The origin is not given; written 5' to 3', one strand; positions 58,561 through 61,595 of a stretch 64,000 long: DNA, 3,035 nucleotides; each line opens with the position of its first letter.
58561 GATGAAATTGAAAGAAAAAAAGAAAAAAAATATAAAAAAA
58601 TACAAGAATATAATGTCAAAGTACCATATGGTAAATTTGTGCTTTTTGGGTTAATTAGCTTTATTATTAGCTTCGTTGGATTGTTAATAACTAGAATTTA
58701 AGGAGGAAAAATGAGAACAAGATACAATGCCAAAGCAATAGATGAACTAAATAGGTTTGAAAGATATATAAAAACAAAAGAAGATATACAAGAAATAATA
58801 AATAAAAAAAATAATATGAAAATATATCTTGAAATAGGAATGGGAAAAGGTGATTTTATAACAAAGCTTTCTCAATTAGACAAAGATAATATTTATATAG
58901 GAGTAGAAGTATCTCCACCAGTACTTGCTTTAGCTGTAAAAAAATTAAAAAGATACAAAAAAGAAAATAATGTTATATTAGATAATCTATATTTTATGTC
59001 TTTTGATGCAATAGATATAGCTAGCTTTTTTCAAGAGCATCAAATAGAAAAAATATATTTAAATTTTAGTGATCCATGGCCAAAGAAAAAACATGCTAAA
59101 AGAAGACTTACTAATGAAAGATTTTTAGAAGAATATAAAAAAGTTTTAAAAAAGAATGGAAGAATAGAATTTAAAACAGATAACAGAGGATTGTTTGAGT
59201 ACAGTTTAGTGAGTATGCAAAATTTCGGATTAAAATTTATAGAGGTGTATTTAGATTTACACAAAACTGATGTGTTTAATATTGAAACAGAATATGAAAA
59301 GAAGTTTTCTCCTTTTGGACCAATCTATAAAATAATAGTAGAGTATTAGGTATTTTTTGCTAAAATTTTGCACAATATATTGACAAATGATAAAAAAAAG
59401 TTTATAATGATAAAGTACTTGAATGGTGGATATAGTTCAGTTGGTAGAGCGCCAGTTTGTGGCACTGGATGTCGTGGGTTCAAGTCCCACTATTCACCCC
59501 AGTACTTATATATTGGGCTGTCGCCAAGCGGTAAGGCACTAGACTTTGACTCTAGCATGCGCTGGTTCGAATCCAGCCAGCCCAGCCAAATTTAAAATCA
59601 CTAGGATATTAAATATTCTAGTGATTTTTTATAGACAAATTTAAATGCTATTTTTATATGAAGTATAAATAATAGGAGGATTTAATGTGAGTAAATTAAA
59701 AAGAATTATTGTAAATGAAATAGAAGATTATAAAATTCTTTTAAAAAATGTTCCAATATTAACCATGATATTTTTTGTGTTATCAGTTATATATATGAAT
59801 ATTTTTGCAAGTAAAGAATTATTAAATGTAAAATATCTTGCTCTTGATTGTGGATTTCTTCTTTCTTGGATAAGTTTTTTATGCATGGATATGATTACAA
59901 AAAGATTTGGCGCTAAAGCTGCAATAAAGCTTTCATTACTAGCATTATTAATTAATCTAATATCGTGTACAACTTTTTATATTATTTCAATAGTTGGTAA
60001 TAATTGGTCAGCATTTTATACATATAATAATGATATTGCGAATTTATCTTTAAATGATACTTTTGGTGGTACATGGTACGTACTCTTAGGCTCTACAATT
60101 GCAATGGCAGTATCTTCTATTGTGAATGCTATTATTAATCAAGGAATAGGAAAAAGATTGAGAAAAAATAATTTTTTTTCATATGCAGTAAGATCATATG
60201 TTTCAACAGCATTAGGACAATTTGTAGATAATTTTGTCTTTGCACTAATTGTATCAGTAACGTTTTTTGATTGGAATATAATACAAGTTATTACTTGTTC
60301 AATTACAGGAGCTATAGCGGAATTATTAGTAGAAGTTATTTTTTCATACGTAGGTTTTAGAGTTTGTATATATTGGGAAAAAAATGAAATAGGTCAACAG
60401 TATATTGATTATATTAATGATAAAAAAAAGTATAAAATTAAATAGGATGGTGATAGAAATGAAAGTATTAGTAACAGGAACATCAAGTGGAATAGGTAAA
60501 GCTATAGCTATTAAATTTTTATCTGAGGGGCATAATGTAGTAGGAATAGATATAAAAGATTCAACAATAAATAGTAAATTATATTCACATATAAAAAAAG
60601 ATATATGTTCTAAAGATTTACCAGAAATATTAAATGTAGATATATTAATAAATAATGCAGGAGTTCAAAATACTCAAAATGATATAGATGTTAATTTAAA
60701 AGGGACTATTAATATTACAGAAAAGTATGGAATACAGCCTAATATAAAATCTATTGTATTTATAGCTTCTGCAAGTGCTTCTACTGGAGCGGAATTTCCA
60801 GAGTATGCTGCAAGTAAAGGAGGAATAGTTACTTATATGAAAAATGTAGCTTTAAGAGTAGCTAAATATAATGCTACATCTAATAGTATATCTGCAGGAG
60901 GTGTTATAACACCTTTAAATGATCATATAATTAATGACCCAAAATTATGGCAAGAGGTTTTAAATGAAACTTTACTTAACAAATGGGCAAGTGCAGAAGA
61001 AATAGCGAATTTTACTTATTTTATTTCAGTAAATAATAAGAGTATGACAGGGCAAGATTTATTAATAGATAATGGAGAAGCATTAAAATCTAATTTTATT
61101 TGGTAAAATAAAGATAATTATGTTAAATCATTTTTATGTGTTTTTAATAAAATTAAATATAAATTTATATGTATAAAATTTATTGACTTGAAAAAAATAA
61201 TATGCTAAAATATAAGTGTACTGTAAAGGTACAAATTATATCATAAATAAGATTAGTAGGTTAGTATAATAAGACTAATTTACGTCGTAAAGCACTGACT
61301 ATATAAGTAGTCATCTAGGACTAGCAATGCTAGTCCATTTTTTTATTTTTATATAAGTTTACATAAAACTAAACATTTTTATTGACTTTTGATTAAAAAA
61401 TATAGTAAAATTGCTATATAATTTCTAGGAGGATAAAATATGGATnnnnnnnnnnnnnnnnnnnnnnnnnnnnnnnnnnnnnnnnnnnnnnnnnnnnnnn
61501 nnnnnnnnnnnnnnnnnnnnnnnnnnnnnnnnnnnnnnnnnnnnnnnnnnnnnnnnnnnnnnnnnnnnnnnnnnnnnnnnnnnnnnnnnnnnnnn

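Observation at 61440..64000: Compact Cas9 gene begins here and runs off the window; type II CRISPR-Cas locus continues downstream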

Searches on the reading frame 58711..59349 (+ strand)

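Call 8: search_protein_families(library=ncbifam, proteins=[window:58711-59349:+], max_evalue=0.001)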
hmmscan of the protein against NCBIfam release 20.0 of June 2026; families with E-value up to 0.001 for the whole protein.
window:58711-59349:+ (212 aa): 6 families
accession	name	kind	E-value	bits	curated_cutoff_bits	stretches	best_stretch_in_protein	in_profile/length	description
NF001080.0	PRK00121.2-2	equivalog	1.1e-45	155.6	132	1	32-203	43-212/224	tRNA (guanosine(46)-N7)-methyltransferase TrmB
TIGR00091.1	TIGR00091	equivalog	3.7e-45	153.7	112.65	1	19-207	2-187/194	tRNA (guanosine(46)-N7)-methyltransferase TrmB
NF010719.0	PRK14121.1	equivalog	1e-27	97.2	402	1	16-199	104-274/396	tRNA (guanosine(46)-N7)-methyltransferase TrmB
NF002421.0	PRK01544.1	equivalog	2.1e-13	49.8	567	1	14-185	331-494/524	bifunctional peptide chain release factor N(5)-glutamine methyltransferase PrmC/tRNA (guanosine(46)-N7)-methyltransferase TrmB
NF043040.1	corrin_prot_MT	hypoth_equivalog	0.00012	21.6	180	1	17-121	25-122/216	corrinoid protein-associated methyltransferase CpaM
NF040634.1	16S_A1408_NpmB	exception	0.00037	20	460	1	21-155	13-139/217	16S rRNA (adenine(1408)-N(1))-methyltransferase NpmB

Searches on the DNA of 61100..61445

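Call 21: search_rna_families(source=window, start=61100, end=61445, threshold=evalue, max_evalue=10)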
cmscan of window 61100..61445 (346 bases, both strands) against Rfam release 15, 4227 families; matches with E-value up to 10: 7.
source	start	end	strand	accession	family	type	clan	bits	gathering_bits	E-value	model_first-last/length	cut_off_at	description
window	61318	61382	+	RF01795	FourU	Cis-reg; thermoregulator;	-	20.7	60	0.091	1-65/65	no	FourU thermometer RNA element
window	61314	61385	-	RF01587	snoR10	Gene; snRNA; snoRNA; CD-box;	-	18.3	65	7.8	1-71/71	no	small nucleolar RNA snoR10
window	61287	61341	+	RF01216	snR87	Gene; snRNA; snoRNA; CD-box;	CL00046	16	37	4.4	1-109/109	no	Small nucleolar RNA snR87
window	61347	61369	+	RF01352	CRISPR-DR43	Gene; CRISPR;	CL00014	15.4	35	9.9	1-29/29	no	CRISPR RNA direct repeat element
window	61100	61132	-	RF02350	psRNA6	Gene; sRNA;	-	9.5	60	2.2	1-333/333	no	Nitrosomonas sRNA psRNA6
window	61342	61373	-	RF02350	psRNA6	Gene; sRNA;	-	8.5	60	4.5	1-333/333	no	Nitrosomonas sRNA psRNA6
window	61164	61196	-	RF02350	psRNA6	Gene; sRNA;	-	8.4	60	4.9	1-333/333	no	Nitrosomonas sRNA psRNA6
